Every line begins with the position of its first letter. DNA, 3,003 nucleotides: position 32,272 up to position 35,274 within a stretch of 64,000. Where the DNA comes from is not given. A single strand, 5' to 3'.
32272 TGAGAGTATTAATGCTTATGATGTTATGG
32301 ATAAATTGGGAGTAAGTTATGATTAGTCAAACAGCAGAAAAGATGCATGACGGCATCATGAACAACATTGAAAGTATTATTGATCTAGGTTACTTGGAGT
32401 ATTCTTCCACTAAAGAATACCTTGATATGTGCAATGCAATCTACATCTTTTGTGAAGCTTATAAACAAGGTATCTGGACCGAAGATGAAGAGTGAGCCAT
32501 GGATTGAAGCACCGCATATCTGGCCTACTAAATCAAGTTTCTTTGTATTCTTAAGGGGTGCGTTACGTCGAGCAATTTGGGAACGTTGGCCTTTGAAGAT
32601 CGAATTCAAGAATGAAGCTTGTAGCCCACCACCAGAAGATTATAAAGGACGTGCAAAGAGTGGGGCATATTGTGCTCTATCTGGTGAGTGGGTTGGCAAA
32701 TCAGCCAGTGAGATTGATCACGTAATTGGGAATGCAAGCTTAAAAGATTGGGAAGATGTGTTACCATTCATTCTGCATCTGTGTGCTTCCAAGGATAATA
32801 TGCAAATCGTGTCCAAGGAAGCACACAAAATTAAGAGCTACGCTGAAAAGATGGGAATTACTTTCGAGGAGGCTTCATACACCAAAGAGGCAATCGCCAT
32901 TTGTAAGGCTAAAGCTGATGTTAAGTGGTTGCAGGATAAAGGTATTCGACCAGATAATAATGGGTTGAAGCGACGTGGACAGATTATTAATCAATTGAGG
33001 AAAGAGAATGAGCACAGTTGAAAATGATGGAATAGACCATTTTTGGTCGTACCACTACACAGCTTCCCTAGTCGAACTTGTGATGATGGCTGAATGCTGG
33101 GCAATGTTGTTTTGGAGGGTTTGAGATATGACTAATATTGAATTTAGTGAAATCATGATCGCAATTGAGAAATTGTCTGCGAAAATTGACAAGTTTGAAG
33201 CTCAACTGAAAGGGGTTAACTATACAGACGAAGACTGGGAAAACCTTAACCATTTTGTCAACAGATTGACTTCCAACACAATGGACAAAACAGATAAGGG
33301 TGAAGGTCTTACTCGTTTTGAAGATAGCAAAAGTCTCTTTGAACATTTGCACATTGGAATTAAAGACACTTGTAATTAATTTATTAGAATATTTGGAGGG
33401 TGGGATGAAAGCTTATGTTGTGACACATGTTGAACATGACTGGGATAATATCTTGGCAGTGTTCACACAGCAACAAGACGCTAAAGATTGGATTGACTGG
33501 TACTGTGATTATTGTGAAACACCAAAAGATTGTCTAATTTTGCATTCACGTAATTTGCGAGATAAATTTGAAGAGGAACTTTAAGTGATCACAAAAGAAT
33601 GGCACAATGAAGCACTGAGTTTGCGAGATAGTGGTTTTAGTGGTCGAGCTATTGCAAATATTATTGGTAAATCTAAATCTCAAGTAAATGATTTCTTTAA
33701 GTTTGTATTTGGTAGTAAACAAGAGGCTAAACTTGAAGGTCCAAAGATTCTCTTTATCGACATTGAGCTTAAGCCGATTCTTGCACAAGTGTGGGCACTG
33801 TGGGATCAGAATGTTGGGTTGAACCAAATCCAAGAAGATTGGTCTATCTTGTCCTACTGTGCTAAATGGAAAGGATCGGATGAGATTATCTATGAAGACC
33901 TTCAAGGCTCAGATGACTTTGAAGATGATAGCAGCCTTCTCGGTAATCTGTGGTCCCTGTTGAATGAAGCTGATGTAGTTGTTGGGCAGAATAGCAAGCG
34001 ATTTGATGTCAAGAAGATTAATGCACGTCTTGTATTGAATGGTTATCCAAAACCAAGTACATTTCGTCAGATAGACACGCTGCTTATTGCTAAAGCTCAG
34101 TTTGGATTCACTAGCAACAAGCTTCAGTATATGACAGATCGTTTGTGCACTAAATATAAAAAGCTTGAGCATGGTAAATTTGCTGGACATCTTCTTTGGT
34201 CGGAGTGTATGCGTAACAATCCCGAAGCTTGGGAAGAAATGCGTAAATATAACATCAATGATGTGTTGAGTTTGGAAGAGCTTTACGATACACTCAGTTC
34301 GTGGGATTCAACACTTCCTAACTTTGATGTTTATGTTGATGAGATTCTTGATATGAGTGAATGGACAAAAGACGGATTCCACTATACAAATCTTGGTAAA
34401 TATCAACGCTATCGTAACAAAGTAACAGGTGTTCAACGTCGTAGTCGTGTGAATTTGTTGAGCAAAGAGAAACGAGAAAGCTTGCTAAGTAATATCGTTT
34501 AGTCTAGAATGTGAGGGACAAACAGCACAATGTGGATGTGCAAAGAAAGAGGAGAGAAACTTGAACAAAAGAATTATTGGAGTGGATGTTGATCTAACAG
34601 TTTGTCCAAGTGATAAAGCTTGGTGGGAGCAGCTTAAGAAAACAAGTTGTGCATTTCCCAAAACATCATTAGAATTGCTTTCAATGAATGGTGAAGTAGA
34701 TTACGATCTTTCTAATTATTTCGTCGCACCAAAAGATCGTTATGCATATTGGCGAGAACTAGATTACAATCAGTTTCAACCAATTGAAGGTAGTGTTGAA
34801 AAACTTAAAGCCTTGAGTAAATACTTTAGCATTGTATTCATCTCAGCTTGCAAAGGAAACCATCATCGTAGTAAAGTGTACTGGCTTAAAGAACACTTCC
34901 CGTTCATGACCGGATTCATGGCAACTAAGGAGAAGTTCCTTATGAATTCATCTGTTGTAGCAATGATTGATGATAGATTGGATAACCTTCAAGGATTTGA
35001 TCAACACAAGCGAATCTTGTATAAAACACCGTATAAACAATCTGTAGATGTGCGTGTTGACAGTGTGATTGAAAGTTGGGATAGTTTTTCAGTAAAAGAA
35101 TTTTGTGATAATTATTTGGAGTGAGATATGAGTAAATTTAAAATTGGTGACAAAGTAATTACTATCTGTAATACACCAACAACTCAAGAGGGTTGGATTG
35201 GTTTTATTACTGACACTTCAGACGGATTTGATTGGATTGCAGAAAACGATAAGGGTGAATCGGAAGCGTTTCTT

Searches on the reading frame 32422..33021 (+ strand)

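Call 76: search_protein_families(library=phrogs, proteins=[window:32422-33021:+], max_evalue=0.00001)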
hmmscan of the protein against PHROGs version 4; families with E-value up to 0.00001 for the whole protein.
window:32422-33021:+ (199 aa): 1 family
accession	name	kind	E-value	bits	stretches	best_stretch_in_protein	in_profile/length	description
phrog_1985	-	DNA, RNA and nucleotide metabolism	3e-48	165.2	1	24-197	5-183/184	HNH endonuclease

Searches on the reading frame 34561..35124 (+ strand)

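Call 76: search_protein_families(library=phrogs, proteins=[window:34561-35124:+], max_evalue=0.00001)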
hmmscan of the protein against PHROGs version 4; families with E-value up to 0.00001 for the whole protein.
window:34561-35124:+ (187 aa): 1 family
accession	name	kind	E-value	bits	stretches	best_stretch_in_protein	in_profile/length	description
phrog_420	-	unknown function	1.2e-32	114.5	1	1-177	11-199/267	unknown function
